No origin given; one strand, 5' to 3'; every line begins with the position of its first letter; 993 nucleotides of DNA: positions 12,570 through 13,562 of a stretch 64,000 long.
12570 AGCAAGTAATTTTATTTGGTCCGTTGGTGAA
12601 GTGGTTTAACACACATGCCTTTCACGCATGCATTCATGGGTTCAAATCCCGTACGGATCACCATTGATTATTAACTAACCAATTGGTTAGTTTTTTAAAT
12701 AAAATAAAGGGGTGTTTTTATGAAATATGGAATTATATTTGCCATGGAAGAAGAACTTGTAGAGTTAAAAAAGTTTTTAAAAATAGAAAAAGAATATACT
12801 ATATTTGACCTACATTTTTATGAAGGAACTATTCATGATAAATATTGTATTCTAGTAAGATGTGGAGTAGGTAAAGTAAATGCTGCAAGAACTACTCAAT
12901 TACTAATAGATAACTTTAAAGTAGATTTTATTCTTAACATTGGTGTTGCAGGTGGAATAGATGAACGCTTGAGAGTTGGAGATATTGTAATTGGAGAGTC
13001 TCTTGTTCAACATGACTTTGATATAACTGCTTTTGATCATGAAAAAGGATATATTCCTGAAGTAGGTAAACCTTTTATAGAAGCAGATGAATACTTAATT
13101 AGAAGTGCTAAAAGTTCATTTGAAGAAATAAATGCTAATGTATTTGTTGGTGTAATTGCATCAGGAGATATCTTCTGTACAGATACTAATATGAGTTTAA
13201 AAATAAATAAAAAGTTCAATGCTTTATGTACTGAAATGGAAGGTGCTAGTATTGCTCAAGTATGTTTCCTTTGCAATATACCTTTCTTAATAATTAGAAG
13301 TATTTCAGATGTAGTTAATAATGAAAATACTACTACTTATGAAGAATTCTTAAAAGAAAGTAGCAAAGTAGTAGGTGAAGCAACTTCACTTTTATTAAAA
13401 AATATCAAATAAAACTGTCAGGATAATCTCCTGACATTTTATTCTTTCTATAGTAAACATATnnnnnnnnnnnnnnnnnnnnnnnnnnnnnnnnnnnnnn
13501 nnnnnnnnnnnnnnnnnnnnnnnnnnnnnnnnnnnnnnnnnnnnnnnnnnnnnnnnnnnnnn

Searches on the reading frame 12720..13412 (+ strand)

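Call 43: search_protein_families(library=pfam, proteins=[window:12720-13412:+])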
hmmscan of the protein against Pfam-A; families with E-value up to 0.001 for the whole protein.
window:12720-13412:+ (230 aa): 1 family
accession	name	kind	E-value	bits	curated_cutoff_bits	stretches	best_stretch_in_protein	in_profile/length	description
PF01048.26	PNP_UDP_1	-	4.9e-51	173.8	25.1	1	2-227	1-230/233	Phosphorylase superfamily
